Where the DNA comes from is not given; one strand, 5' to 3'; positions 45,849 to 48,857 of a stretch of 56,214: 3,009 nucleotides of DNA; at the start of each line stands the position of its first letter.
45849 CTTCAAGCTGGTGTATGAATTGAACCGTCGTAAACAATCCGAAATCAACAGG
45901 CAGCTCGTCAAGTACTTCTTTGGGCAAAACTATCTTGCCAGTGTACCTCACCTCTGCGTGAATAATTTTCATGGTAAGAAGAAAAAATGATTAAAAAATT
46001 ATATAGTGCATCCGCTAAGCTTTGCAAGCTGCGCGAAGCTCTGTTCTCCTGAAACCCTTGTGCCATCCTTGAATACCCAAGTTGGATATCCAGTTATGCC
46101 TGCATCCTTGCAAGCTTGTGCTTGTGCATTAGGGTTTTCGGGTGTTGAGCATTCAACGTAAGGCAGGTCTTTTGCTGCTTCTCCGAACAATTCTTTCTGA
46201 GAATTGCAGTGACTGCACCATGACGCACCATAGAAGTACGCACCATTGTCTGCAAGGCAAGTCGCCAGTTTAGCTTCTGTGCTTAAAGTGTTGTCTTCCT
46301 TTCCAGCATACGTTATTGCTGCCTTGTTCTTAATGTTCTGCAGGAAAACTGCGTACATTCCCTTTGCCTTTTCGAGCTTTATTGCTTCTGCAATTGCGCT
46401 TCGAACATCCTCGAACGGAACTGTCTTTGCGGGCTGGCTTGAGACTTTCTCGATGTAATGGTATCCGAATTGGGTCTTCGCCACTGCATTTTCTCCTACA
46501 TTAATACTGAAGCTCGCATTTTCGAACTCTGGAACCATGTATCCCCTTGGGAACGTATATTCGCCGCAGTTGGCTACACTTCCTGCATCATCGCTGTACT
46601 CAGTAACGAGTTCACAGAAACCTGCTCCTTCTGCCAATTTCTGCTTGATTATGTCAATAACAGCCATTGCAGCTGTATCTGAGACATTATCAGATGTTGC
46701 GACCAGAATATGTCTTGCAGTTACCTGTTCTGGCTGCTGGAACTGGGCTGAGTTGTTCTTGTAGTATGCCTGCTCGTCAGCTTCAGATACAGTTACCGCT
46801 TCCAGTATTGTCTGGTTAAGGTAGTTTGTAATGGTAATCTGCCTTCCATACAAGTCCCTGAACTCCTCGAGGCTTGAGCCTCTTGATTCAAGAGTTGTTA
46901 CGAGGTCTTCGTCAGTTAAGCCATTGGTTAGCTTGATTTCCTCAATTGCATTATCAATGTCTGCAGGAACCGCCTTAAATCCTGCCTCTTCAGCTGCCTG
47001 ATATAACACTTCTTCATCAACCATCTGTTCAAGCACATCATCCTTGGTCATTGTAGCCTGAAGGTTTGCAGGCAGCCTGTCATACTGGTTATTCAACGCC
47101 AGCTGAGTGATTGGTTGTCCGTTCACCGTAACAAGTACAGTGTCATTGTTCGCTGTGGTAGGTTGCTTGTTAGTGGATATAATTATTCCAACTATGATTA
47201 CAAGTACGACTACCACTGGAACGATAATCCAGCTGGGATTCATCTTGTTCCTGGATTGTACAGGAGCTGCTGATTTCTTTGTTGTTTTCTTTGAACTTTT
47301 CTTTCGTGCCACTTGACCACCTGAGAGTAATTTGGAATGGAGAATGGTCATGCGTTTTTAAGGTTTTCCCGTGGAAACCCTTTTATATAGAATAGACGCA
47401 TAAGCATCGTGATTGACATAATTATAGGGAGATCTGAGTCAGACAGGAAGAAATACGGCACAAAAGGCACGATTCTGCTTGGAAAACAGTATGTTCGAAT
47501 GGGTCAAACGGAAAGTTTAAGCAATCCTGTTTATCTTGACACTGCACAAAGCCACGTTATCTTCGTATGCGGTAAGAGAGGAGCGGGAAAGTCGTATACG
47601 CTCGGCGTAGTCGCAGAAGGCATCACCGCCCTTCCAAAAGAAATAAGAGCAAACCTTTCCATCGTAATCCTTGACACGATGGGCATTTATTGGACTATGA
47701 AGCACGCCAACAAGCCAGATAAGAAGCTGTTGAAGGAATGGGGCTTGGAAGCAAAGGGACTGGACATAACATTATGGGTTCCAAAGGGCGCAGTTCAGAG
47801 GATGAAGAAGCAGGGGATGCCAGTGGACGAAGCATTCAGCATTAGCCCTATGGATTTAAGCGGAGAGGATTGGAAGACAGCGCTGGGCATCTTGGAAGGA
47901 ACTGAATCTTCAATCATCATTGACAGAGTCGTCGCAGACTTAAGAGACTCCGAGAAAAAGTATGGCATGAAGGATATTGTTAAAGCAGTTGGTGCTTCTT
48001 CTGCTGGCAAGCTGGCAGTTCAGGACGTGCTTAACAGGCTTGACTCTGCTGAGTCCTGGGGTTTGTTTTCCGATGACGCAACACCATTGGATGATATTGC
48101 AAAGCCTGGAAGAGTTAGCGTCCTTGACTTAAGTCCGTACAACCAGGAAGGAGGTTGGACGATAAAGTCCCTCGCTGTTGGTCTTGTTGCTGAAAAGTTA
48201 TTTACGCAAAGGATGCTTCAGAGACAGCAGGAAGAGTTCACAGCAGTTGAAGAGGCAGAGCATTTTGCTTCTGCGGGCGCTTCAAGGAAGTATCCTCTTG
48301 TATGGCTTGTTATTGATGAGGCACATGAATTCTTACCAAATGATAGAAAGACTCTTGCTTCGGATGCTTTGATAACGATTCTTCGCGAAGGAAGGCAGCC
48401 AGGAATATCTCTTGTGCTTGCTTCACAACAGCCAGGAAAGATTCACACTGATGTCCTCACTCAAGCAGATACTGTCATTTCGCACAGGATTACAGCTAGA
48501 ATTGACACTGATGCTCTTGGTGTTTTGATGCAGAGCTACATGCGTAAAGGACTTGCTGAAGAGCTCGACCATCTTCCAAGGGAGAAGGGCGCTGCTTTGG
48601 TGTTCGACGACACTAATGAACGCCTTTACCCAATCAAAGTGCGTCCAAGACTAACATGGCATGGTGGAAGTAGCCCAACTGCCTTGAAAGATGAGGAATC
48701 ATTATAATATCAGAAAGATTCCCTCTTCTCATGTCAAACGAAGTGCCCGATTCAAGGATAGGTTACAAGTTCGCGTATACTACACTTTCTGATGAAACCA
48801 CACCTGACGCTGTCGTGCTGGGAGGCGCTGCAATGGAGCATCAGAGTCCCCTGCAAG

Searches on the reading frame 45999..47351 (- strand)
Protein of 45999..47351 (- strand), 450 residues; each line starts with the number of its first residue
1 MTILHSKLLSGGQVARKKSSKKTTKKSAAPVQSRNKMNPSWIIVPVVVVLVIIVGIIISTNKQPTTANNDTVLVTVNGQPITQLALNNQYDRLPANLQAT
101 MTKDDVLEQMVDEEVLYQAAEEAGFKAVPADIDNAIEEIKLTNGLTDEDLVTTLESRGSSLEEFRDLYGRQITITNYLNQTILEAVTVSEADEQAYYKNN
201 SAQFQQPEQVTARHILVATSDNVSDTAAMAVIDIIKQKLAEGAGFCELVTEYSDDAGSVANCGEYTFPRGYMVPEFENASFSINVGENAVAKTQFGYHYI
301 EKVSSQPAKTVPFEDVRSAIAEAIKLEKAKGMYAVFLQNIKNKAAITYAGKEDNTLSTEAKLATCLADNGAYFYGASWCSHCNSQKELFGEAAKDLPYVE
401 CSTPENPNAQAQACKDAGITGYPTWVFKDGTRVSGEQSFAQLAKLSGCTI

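Call 75: search_protein_families(library=pfam, proteins=[window:45999-47351:-], max_evalue=0.00001)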
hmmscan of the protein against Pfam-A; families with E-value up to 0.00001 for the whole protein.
window:45999-47351:- (450 aa): 6 families
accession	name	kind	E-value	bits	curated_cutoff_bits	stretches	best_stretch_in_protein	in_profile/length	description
PF13616.12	Rotamase_3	-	1.8e-19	70.8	22.5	1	201-301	7-111/116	PPIC-type PPIASE domain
PF13624.11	SurA_N_3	-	7.1e-14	52.4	27.2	1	42-175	12-159/162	SurA-like N-terminal domain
PF13145.12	Rotamase_2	-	1.1e-12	49.2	27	1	188-317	1-120/121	PPIC-type PPIASE domain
PF00639.27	Rotamase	-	5.5e-12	47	21.7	1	214-300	1-93/97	PPIC-type PPIASE domain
PF13623.11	SurA_N_2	-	8e-11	42.4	28.5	1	38-141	9-124/145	SurA-like N-terminal domain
PF09312.16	SurA_N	-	1.6e-09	38.4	30.8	1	76-174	8-114/118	SurA N-terminal domain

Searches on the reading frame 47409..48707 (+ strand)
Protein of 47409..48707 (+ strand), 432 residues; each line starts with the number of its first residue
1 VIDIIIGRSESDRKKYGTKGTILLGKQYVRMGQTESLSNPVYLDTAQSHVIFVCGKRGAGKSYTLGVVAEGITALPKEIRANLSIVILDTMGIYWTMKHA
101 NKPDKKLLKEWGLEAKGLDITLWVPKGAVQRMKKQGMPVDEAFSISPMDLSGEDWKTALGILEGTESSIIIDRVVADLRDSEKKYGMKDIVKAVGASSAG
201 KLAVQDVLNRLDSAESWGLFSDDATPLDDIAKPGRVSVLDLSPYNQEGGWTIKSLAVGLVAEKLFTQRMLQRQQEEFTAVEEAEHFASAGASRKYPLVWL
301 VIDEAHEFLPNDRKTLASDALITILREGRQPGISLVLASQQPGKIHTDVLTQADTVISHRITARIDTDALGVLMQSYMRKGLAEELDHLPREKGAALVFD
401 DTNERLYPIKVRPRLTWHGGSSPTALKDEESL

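Call 75: search_protein_families(library=pfam, proteins=[window:47409-48707:+], max_evalue=0.00001)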
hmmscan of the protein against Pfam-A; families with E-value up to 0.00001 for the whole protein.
window:47409-48707:+ (432 aa): 2 families
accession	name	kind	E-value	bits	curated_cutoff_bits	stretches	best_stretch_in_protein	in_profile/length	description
PF01935.23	DUF87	-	1.2e-09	39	23.2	1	39-247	12-207/220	Helicase HerA, central domain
PF05707.18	Zot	-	6.5e-06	26.2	20.3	0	298-360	83-146/197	Zonular occludens toxin (Zot)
